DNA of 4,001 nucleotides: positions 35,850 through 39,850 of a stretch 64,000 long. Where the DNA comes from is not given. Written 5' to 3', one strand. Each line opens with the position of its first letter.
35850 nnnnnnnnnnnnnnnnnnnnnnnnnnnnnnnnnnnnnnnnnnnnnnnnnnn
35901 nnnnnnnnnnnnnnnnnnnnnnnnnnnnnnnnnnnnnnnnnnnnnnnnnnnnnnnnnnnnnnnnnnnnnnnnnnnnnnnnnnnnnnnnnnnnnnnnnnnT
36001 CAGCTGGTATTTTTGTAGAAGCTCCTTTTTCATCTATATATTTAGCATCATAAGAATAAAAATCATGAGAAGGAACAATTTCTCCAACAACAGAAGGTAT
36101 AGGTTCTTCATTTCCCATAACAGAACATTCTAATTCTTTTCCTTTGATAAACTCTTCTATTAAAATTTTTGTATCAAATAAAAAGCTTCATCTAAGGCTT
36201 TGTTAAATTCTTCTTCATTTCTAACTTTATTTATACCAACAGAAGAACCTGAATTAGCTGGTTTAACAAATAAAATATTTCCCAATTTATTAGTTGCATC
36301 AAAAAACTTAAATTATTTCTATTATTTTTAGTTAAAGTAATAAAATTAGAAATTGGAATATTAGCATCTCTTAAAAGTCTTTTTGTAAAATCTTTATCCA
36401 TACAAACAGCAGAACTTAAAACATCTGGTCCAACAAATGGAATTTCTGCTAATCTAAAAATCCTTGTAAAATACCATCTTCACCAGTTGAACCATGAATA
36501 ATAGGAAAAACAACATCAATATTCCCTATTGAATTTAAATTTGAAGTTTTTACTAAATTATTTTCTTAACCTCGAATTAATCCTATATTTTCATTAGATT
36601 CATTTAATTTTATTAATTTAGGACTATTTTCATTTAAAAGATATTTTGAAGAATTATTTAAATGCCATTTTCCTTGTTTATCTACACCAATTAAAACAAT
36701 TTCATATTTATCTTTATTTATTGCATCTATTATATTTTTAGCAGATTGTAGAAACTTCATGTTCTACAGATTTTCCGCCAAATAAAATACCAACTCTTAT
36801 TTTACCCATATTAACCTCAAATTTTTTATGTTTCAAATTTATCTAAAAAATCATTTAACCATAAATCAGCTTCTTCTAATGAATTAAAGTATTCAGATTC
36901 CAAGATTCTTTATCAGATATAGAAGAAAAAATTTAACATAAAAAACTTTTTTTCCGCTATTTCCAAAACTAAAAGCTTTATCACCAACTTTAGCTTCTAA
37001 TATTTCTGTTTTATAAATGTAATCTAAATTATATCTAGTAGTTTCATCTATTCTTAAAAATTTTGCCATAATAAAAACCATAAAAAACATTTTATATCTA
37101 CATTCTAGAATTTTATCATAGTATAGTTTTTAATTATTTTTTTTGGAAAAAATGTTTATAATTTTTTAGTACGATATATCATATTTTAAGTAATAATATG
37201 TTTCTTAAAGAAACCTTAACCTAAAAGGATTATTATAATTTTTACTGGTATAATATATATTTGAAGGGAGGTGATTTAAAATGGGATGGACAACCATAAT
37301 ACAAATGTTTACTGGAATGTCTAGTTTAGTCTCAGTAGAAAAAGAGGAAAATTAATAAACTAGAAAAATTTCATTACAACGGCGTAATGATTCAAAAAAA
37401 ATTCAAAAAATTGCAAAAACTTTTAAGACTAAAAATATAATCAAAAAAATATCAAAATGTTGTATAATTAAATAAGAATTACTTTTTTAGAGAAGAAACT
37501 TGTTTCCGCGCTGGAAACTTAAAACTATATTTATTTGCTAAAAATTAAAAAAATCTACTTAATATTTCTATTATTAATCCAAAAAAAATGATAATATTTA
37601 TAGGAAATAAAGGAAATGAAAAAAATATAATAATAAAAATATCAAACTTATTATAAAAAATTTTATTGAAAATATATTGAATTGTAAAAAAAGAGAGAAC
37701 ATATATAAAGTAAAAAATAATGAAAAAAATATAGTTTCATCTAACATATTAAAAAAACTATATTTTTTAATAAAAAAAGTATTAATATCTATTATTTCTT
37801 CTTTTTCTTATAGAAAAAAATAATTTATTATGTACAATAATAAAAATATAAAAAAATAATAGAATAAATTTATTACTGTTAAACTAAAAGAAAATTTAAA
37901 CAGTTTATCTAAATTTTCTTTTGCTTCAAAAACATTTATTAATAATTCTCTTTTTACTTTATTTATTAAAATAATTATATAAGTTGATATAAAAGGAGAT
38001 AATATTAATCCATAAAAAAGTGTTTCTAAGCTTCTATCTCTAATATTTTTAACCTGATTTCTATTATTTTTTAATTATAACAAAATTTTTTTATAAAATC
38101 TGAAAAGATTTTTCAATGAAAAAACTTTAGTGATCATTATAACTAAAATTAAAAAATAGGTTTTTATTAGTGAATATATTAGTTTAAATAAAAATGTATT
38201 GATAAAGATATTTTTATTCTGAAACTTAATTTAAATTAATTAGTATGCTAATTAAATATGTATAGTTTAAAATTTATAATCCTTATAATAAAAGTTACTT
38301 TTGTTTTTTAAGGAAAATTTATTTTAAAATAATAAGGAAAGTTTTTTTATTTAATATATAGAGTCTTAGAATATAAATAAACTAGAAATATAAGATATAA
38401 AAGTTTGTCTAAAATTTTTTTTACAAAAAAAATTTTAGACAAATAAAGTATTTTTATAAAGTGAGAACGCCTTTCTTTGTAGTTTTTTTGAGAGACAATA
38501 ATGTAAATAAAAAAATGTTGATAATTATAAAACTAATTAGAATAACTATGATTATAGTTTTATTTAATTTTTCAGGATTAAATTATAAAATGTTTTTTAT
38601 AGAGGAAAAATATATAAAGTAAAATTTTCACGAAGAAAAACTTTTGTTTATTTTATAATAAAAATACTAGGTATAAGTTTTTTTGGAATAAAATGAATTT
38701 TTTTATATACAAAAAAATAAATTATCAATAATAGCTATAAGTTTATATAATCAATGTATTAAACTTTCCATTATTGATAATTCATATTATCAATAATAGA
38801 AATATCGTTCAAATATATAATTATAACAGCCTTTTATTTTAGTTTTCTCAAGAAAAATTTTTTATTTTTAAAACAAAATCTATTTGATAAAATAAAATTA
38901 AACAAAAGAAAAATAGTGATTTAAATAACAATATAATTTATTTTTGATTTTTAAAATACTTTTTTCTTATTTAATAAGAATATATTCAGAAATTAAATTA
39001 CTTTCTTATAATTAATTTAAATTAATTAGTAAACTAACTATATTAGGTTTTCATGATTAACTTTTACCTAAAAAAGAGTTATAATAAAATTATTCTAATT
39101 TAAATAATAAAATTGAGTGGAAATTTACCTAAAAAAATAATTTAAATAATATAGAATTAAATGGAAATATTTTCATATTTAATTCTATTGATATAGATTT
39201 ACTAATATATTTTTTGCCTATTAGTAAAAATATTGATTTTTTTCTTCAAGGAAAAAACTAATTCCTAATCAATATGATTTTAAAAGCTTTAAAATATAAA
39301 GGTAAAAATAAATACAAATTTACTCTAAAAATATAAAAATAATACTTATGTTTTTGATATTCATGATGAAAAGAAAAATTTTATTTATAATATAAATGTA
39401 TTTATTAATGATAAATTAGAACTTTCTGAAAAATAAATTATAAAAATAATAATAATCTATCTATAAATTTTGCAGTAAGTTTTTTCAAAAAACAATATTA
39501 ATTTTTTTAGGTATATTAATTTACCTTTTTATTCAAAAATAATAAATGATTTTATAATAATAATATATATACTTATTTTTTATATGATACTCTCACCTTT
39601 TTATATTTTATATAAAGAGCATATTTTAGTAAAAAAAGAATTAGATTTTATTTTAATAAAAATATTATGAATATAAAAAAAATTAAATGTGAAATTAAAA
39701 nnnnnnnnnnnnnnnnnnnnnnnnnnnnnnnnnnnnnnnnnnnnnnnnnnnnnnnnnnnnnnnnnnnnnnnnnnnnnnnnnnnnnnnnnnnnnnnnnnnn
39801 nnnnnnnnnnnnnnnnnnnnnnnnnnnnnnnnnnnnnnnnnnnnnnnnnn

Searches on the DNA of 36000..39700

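Call 62: search_rna_families(source=window, start=36000, end=39700, threshold=evalue, max_evalue=0.1)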
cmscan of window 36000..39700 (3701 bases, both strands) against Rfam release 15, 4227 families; matches with E-value up to 0.1: 0.
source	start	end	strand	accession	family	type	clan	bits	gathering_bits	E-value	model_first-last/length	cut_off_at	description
